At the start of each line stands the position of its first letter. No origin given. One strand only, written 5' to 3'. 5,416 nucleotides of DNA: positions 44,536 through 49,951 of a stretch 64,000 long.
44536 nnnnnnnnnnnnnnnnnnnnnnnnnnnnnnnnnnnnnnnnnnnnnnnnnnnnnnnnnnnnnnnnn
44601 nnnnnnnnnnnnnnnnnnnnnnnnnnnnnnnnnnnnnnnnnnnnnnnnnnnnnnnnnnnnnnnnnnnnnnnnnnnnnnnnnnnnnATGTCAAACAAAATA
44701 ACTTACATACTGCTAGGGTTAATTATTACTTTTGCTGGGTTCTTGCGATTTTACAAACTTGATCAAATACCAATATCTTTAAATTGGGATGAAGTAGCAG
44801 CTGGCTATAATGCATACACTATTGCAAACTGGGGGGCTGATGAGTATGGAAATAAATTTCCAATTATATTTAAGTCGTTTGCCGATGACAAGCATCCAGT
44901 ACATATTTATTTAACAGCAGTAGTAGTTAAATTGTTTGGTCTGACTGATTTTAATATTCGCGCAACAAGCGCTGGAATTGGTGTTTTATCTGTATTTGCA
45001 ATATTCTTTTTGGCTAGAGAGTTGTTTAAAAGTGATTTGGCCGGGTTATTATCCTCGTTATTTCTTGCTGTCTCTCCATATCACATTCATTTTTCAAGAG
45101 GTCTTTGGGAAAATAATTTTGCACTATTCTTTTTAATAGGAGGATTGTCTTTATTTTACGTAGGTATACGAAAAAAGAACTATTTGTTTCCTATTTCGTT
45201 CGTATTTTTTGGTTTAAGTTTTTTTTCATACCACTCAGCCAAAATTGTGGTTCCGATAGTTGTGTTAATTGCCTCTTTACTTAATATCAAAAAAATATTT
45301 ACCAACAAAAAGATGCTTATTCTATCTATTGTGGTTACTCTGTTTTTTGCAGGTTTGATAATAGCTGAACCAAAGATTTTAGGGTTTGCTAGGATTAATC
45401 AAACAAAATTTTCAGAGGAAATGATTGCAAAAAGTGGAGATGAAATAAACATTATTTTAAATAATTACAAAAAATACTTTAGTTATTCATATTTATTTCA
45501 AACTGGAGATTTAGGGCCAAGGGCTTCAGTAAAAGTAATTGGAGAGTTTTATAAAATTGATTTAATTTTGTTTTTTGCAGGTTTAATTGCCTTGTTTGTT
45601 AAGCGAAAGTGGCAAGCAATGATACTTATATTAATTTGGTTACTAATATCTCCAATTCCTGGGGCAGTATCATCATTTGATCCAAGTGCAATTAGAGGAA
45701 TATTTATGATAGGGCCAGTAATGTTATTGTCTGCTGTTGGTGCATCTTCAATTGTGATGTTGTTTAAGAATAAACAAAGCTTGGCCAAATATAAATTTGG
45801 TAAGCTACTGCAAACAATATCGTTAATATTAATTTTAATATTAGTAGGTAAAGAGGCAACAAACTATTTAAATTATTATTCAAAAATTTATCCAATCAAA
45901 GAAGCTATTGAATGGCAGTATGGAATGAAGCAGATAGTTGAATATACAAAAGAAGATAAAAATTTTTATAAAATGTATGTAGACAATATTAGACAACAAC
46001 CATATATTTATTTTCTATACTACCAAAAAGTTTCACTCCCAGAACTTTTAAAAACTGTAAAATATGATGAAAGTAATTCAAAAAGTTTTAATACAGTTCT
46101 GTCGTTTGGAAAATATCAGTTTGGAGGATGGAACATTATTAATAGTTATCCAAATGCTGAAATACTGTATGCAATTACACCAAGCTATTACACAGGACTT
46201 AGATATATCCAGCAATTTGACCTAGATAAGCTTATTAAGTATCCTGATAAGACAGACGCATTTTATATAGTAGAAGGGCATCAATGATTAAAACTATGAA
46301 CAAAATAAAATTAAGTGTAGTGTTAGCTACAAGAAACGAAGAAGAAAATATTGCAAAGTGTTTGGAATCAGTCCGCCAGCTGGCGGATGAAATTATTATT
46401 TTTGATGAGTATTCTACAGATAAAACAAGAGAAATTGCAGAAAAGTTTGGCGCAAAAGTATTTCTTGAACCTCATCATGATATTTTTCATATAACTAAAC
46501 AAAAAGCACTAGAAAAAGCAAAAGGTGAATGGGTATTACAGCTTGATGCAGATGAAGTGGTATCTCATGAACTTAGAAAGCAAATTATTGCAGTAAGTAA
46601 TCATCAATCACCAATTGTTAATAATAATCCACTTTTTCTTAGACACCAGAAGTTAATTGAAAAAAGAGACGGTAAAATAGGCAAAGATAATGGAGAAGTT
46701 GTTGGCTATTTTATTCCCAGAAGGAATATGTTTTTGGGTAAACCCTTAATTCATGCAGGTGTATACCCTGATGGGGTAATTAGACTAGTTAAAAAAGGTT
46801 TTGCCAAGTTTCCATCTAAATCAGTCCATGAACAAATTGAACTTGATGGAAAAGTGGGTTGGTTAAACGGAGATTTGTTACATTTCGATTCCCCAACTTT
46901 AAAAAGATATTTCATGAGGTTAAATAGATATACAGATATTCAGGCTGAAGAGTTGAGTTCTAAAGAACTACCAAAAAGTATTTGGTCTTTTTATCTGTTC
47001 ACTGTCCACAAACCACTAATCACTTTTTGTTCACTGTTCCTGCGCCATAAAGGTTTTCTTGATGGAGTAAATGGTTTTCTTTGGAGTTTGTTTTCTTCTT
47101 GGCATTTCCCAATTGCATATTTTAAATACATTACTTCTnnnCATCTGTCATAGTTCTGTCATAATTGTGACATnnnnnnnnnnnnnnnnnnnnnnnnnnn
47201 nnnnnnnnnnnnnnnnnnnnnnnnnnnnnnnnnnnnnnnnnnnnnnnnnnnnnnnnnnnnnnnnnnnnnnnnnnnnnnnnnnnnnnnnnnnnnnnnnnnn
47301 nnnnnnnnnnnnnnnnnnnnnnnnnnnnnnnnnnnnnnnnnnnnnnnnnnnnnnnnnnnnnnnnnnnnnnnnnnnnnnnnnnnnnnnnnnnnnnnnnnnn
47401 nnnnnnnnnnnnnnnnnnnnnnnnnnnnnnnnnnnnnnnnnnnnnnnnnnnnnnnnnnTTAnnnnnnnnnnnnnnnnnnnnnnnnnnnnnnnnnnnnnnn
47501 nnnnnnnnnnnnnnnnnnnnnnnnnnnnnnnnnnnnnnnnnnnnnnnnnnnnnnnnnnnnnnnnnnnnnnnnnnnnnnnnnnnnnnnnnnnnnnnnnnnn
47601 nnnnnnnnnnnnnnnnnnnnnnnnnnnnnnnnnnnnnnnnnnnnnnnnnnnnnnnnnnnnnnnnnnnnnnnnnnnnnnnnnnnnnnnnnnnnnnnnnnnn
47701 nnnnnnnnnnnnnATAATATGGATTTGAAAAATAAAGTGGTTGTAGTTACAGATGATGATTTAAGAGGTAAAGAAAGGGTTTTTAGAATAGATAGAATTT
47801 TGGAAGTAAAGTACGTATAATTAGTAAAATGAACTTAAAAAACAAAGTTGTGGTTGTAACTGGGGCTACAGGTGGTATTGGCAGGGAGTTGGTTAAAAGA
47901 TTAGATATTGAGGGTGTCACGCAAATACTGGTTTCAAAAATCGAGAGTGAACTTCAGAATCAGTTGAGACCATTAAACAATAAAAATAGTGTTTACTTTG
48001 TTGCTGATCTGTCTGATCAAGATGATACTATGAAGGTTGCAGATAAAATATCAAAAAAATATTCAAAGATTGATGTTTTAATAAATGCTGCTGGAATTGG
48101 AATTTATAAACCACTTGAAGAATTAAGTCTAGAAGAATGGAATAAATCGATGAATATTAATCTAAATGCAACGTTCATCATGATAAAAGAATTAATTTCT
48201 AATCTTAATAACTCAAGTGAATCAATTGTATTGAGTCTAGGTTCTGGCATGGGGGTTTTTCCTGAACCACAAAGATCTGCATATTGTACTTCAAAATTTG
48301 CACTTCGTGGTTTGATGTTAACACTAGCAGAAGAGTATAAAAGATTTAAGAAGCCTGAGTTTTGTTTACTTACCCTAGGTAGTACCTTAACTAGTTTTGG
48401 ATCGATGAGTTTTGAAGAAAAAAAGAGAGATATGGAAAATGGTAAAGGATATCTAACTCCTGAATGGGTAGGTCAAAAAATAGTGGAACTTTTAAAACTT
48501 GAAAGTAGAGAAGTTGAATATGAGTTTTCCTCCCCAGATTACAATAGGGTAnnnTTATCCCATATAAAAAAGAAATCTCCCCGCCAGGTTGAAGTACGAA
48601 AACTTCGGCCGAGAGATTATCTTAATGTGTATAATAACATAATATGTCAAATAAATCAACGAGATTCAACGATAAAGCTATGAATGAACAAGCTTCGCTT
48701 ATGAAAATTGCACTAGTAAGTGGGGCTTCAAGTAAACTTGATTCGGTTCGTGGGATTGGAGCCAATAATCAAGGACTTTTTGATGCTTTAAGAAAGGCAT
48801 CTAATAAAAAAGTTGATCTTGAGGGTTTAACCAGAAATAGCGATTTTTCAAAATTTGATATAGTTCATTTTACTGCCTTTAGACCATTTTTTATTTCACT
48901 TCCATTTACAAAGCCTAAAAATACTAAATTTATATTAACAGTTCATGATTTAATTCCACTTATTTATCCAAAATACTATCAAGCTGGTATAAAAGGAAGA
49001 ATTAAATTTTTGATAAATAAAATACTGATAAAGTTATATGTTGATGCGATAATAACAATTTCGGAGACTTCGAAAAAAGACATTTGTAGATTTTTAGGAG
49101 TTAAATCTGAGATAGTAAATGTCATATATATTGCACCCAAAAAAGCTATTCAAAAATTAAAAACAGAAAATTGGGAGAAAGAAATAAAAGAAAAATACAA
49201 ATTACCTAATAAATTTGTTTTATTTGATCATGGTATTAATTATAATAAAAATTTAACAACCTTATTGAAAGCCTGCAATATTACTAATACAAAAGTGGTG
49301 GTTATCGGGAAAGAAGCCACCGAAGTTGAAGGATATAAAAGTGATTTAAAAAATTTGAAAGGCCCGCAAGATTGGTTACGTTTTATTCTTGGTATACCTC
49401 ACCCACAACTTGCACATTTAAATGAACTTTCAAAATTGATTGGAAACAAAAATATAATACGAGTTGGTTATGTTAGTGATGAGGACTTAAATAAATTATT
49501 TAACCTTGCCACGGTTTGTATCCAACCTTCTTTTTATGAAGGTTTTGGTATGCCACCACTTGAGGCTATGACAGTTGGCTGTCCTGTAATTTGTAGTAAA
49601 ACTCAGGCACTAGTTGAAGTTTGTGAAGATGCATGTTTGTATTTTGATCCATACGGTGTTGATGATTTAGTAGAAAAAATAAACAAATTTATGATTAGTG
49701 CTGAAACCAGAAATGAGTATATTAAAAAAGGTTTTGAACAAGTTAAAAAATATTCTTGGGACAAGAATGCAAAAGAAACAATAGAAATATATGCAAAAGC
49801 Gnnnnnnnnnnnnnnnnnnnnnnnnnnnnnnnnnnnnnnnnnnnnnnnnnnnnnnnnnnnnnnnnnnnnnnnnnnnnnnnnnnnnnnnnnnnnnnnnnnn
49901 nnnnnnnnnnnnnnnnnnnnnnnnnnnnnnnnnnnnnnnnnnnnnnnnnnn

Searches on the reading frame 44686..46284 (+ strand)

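Call 17: search_protein_families(library=pfam, proteins=[window:44686-46284:+], max_evalue=0.01)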
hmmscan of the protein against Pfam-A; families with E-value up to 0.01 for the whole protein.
window:44686-46284:+ (533 aa): 2 families
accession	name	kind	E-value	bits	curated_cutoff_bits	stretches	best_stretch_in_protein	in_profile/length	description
PF13231.12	PMT_2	-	4.1e-14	53.5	26.1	1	68-222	1-155/160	Dolichyl-phosphate-mannose-protein mannosyltransferase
PF02366.24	PMT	-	0.0075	16.3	22.7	1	16-215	6-214/245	Dolichyl-phosphate-mannose-protein mannosyltransferase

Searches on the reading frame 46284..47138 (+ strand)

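Call 17: search_protein_families(library=pfam, proteins=[window:46284-47138:+], max_evalue=0.01)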
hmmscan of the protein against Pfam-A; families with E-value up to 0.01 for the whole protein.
window:46284-47138:+ (285 aa): 2 families
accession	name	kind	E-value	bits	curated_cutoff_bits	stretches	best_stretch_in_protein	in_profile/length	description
PF00535.33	Glycos_transf_2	-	7.5e-19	68.7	23.3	1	11-99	1-98/168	Glycosyl transferase family 2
PF13704.12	Glyco_tranf_2_4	-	3.2e-07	31.2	27.5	1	17-93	1-84/98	Glycosyl transferase family 2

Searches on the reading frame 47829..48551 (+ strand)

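Call 17: search_protein_families(library=pfam, proteins=[window:47829-48551:+], max_evalue=0.01)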
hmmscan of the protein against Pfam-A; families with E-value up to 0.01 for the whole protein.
window:47829-48551:+ (241 aa): 8 families
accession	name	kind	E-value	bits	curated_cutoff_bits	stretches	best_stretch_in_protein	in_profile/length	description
PF00106.31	adh_short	-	5.9e-41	140.5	26.6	1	6-173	1-170/195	short chain dehydrogenase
PF13561.12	adh_short_C2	-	6.8e-25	88.5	27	1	12-172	1-163/236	Enoyl-(Acyl carrier protein) reductase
PF08659.16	KR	-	9.2e-13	48.9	22.6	1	8-160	3-157/180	KR domain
PF01370.27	Epimerase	-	6.5e-07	29.4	20.9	1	8-171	1-161/240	NAD dependent epimerase/dehydratase family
PF02719.21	Polysacc_synt_2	-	1e-05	25.3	20.2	1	8-193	1-178/293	Polysaccharide biosynthesis protein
PF23441.1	SDR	-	0.00021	21.2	27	1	3-174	5-185/258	SDR-like rossmann domain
PF01118.30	Semialdhyde_dh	-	0.0025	18.7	26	1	8-98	2-84/121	Semialdehyde dehydrogenase, NAD binding domain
PF01073.25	3Beta_HSD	-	0.0027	17.2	22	1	9-74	1-67/280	3-beta hydroxysteroid dehydrogenase/isomerase family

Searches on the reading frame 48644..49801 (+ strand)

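Call 17: search_protein_families(library=pfam, proteins=[window:48644-49801:+], max_evalue=0.01)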
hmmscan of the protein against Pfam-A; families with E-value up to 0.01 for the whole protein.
window:48644-49801:+ (386 aa): 5 families
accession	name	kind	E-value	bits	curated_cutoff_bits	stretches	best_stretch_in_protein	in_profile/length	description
PF00534.26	Glycos_transf_1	-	8.9e-27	94.1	26.4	1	181-364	5-170/172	Glycosyl transferases group 1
PF13692.12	Glyco_trans_1_4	-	2.7e-16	60.5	27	1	247-349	37-139/142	Glycosyl transferases group 1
PF13439.12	Glyco_transf_4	-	8.1e-11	42.7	28.5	1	68-162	70-163/170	Glycosyltransferase Family 4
PF20706.3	GT4-conflict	-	5.3e-08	32.7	26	1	247-324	236-317/385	Family 4 Glycosyltransferase in conflict systems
PF13524.12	Glyco_trans_1_2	-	1.1e-07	32.3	25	1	265-379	19-142/144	Glycosyl transferase-like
